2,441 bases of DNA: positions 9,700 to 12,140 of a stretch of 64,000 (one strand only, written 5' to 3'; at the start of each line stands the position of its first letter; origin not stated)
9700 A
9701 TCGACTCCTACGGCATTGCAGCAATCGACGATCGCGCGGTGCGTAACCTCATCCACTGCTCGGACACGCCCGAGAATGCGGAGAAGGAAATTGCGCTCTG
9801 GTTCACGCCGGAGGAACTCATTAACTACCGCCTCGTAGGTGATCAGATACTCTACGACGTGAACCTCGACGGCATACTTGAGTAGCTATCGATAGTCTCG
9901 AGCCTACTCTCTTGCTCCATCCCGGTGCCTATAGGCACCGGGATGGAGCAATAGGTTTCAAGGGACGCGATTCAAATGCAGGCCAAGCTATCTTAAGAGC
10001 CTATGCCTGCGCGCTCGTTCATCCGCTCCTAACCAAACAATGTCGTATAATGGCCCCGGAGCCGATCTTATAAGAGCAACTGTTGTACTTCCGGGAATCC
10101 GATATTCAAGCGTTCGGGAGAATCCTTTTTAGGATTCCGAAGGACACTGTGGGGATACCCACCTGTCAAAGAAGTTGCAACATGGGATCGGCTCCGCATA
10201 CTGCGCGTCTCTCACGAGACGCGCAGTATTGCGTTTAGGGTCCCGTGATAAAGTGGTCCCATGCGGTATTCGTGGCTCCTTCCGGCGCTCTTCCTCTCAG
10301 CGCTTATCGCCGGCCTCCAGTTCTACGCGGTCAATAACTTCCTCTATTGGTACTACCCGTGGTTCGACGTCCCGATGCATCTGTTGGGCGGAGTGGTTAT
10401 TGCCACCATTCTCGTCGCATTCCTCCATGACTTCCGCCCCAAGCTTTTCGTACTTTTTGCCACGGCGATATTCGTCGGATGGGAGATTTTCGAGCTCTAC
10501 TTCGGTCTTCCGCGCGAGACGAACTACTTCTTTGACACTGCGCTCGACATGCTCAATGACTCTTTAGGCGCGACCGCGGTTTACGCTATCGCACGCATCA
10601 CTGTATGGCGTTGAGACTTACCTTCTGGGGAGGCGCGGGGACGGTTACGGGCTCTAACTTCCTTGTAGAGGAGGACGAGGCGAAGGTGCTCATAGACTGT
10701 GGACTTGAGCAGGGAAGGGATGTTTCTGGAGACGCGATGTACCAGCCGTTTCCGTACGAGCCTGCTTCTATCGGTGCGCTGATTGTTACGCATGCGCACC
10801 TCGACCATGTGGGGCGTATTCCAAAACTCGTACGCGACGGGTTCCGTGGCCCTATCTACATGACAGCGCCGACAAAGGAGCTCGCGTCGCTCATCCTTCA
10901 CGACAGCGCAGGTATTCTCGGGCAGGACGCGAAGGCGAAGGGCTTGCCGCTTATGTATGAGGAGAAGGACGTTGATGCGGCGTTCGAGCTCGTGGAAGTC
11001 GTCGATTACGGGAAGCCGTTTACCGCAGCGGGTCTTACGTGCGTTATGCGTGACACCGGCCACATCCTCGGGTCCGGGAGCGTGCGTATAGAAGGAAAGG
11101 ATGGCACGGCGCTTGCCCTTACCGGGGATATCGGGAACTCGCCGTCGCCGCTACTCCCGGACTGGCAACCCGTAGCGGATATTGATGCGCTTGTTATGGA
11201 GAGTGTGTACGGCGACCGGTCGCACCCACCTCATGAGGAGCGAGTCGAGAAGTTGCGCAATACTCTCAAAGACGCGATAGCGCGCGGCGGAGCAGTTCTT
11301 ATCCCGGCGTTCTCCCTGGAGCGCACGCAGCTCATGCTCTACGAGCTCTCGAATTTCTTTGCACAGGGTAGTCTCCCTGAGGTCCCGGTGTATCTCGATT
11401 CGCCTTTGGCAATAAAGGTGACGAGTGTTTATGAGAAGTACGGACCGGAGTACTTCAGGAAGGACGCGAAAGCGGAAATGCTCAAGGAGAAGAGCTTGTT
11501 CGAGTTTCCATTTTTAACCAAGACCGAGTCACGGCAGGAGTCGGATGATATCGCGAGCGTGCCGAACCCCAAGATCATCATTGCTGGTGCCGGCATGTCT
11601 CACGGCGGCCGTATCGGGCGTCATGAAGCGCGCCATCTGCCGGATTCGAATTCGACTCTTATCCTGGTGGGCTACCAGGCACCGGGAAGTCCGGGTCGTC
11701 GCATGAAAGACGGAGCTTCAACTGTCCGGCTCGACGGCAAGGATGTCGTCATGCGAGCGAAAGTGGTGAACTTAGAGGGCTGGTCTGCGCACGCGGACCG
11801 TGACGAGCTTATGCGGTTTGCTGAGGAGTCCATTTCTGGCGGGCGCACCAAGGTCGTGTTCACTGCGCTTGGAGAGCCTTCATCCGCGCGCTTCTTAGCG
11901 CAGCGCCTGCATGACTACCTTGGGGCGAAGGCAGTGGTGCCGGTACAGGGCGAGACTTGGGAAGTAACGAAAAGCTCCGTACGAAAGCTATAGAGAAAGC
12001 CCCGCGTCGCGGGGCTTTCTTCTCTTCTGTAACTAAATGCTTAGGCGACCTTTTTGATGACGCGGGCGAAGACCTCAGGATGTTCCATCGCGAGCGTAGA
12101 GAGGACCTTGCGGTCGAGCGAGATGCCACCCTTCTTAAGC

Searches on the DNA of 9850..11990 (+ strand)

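Call 4: search_rna_families(source=window, start=9850, end=10350, threshold=evalue, max_evalue=10, show_alignments=3)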
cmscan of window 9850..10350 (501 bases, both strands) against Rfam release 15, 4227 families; matches with E-value up to 10: 10.
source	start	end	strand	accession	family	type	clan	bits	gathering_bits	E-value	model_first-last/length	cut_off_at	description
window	9895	9964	+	RF03849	MIR1219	Gene; miRNA;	-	34.8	79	1.8e-05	1-82/82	no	MIR1219 microRNA precursor family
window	9906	9955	-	RF03312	mir-880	Gene; miRNA;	-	22.6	80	0.024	1-78/78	no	mir-880 microRNA precursor family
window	9908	9956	-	RF01553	TB9Cs1H3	Gene; snRNA; snoRNA; HACA-box;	-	17.9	35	0.29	1-65/65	no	Trypanosomatid snoRNA TB9Cs1H3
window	10056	10198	+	RF00013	6S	Gene;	-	17.2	46.4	0.27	1-187/187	no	6S / SsrS RNA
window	9911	9952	-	RF03487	mir-4423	Gene; miRNA;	-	16.9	78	1.6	1-80/80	no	mir-4423 microRNA precursor family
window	10121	10137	+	RF01338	CRISPR-DR25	Gene; CRISPR;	CL00014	16.9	36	1.9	6-22/25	no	CRISPR RNA direct repeat element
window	10183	10306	+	RF01400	istR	Gene; antitoxin;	-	16.3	45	0.8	1-130/130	no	istR Hfq binding RNA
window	10295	10344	-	RF02993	ilvH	Cis-reg;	-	14.6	55.1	5.5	1-68/68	no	ilvH RNA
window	9911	9952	+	RF03487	mir-4423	Gene; miRNA;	-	14.2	78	10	1-80/80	no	mir-4423 microRNA precursor family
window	10193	10235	-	RF01996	mir-995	Gene; miRNA;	-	14.1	72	8.9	1-88/88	no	mir-995 microRNA precursor family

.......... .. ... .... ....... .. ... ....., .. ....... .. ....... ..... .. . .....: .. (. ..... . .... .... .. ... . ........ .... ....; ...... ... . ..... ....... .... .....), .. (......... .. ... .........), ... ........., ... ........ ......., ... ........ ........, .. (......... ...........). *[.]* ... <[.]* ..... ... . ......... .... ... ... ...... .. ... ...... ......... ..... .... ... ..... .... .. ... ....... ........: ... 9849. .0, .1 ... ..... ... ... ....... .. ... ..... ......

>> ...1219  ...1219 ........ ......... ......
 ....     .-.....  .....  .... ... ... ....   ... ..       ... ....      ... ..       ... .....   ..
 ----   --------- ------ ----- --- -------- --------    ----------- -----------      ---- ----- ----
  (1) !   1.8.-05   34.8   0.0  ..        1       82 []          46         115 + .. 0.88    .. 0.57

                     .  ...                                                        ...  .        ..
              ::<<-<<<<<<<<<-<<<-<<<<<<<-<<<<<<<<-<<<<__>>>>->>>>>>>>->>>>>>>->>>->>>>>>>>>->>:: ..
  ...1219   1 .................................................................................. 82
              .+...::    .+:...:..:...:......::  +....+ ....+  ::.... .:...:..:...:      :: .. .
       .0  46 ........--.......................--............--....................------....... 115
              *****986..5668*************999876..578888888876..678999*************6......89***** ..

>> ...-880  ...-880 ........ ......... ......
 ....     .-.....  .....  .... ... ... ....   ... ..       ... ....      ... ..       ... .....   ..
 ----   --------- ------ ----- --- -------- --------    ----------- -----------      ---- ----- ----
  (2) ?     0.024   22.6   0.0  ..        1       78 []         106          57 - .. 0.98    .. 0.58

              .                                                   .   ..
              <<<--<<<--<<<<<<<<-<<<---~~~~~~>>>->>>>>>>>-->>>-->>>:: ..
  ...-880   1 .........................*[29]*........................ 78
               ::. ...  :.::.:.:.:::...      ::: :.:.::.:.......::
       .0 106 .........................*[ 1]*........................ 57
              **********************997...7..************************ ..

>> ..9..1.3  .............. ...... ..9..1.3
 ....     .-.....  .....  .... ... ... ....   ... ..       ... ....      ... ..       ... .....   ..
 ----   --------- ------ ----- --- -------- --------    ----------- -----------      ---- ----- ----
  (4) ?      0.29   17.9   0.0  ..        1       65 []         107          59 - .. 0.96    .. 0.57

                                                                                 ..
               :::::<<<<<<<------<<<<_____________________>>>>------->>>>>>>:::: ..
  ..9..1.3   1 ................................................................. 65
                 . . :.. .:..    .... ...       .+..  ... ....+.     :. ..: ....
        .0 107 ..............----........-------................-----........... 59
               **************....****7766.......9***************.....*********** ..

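Call 8: search_rna_families(source=window, start=10030, end=10245, threshold=evalue, max_evalue=10, show_alignments=4)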
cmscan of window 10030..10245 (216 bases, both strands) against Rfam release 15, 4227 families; matches with E-value up to 10: 6.
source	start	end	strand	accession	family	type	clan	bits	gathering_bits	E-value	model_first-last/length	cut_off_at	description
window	10056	10198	+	RF00013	6S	Gene;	-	17.2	46.4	0.12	1-187/187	no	6S / SsrS RNA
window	10121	10137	+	RF01338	CRISPR-DR25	Gene; CRISPR;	CL00014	16.9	36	0.81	6-22/25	no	CRISPR RNA direct repeat element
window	10193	10235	-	RF01996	mir-995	Gene; miRNA;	-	14.1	72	3.8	1-88/88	no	mir-995 microRNA precursor family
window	10198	10229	-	RF03316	mir-1263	Gene; miRNA;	-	13.7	95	7.2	1-84/84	no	mir-1263 microRNA precursor family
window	10202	10225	+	RF01400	istR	Gene; antitoxin;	-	11.8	45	4.1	22-45/130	no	istR Hfq binding RNA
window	10077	10152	-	RF00656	mir-205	Gene; miRNA;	-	11.2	55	6.9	1-75/75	no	mir-205 microRNA precursor family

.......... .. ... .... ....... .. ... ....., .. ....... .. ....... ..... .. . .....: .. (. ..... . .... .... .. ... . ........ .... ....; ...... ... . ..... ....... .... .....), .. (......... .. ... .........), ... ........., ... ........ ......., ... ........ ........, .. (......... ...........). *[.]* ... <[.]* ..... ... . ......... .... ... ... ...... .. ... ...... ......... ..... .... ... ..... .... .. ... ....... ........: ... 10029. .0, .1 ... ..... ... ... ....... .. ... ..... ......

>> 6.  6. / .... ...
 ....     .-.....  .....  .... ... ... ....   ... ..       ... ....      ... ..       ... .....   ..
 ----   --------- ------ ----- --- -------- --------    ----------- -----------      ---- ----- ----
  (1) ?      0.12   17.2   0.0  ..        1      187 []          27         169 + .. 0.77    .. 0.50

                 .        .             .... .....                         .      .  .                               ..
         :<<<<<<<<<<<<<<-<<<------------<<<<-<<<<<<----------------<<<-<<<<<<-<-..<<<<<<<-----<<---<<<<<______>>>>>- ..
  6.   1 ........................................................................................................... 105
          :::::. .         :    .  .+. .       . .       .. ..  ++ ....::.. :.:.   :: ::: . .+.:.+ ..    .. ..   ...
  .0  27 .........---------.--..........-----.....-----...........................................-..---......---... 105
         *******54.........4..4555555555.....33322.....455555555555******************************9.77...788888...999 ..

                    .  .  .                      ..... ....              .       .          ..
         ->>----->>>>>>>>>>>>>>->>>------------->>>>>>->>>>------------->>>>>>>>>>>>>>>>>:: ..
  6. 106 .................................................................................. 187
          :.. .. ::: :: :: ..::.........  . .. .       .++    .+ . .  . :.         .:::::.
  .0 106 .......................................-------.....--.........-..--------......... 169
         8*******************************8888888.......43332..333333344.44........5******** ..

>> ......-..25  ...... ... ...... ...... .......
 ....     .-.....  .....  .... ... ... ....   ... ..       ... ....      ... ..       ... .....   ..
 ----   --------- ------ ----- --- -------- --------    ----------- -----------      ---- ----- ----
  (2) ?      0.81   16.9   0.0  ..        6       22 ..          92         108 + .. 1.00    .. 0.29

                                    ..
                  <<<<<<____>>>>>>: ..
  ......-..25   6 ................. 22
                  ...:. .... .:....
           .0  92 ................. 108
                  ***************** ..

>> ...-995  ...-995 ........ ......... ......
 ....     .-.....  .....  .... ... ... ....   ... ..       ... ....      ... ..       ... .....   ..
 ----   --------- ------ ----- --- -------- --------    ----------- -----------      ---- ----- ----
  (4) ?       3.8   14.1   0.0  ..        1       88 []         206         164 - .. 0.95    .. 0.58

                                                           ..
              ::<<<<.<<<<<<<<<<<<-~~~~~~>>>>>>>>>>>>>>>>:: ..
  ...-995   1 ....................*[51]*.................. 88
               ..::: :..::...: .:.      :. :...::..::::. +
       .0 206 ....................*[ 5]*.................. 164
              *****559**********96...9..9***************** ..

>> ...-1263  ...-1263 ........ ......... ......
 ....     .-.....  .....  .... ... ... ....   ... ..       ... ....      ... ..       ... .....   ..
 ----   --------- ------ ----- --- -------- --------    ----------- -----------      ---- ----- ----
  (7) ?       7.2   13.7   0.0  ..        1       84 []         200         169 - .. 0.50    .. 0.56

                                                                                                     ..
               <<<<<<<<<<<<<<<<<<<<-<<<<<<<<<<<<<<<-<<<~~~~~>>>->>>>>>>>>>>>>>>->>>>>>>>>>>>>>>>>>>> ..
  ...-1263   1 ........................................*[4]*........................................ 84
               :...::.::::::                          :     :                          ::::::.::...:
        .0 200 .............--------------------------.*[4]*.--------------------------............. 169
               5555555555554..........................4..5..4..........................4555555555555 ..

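Call 33: search_rna_families(sources=[L032, L029, L037, L036, L006, L022, L040, L031, L024, L013, L010], threshold=evalue, max_evalue=10, show_alignments=3)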
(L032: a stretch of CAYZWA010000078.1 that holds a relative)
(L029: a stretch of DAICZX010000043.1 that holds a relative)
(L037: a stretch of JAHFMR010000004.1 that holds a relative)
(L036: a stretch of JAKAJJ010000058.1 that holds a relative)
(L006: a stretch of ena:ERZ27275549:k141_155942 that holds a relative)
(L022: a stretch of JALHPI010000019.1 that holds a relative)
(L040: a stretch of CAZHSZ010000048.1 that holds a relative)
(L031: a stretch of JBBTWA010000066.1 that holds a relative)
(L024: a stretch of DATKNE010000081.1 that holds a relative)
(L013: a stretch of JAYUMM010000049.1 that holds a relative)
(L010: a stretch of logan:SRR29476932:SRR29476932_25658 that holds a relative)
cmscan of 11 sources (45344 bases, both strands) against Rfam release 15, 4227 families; matches with E-value up to 10: 22.
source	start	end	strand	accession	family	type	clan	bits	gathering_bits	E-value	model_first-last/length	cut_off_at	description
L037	2924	3012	-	RF01772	rnk_pseudo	Cis-reg; leader;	-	26.3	55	2.1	1-108/108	no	Pseudomonas rnk leader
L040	197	229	+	RF02621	BSnc120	Gene; sRNA;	-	26.1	114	0.078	38-70/88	no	Brucella sRNA 120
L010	3999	4077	-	RF00506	Thr_leader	Cis-reg; leader;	-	26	55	0.85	1-118/118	no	Threonine operon leader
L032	1420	1458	+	RF03937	mir-9456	Gene; miRNA;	-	25.8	80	0.8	1-68/68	no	mir-9456 microRNA precursor family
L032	1420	1458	-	RF03937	mir-9456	Gene; miRNA;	-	25.8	80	0.8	1-68/68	no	mir-9456 microRNA precursor family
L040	182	264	-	RF01770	rimP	Cis-reg; leader;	-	25.8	47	4.4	1-102/102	no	Gammaprotebacteria rimP leader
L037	2880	2970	+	RF01772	rnk_pseudo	Cis-reg; leader;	-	25.5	55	3.1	1-108/108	no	Pseudomonas rnk leader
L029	264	361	+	RF01772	rnk_pseudo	Cis-reg; leader;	-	25.2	55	3.6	2-102/108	no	Pseudomonas rnk leader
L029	322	395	-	RF01772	rnk_pseudo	Cis-reg; leader;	-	25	55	4.1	1-108/108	no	Pseudomonas rnk leader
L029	1877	1932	+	RF01531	TB10Cs3H1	Gene; snRNA; snoRNA; HACA-box;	-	24.5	40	1.5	1-62/62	no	Trypanosomatid snoRNA TB10Cs3H1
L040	169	288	+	RF01770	rimP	Cis-reg; leader;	-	24.3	47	9.3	1-102/102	no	Gammaprotebacteria rimP leader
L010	3965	4038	+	RF00506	Thr_leader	Cis-reg; leader;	-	24.3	55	2.1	1-118/118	no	Threonine operon leader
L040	196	255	-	RF02231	sX12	Gene; sRNA;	-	23.9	106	4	1-78/78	no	Xanthomonas sRNA sX12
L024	3738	3891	+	RF02868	ncS037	Gene; sRNA;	-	23.4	112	8.7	1-152/152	no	Burkholderia sRNA 37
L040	186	230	+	RF00512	Leu_leader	Cis-reg; leader;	-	22.7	50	1.9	1-148/148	no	Leucine operon leader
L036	3307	3449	+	RF00084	CsrC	Gene; sRNA;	CL00106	20.9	61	0.025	1-124/255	3'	CsrC RNA family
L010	4004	4033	-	RF02621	BSnc120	Gene; sRNA;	-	20.8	114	3.7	41-70/88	no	Brucella sRNA 120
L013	413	584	-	RF00013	6S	Gene;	-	20.2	46.4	4.5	1-187/187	no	6S / SsrS RNA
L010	3985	4109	+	RF02206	WT1-AS_4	Gene; lncRNA;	-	20.1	60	9.3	1-134/134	no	WT1 antisense RNA conserved region 4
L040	203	226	+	RF00195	RsmY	Gene; sRNA;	CL00106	19.9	57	0.93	98-121/121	no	RsmY RNA family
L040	203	315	-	RF00195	RsmY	Gene; sRNA;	CL00106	17.7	57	3.9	1-121/121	no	RsmY RNA family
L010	4164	4355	+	RF02225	sX6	Gene; sRNA;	-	15.3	40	7.8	1-342/342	no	Proteobacterial sRNA sX6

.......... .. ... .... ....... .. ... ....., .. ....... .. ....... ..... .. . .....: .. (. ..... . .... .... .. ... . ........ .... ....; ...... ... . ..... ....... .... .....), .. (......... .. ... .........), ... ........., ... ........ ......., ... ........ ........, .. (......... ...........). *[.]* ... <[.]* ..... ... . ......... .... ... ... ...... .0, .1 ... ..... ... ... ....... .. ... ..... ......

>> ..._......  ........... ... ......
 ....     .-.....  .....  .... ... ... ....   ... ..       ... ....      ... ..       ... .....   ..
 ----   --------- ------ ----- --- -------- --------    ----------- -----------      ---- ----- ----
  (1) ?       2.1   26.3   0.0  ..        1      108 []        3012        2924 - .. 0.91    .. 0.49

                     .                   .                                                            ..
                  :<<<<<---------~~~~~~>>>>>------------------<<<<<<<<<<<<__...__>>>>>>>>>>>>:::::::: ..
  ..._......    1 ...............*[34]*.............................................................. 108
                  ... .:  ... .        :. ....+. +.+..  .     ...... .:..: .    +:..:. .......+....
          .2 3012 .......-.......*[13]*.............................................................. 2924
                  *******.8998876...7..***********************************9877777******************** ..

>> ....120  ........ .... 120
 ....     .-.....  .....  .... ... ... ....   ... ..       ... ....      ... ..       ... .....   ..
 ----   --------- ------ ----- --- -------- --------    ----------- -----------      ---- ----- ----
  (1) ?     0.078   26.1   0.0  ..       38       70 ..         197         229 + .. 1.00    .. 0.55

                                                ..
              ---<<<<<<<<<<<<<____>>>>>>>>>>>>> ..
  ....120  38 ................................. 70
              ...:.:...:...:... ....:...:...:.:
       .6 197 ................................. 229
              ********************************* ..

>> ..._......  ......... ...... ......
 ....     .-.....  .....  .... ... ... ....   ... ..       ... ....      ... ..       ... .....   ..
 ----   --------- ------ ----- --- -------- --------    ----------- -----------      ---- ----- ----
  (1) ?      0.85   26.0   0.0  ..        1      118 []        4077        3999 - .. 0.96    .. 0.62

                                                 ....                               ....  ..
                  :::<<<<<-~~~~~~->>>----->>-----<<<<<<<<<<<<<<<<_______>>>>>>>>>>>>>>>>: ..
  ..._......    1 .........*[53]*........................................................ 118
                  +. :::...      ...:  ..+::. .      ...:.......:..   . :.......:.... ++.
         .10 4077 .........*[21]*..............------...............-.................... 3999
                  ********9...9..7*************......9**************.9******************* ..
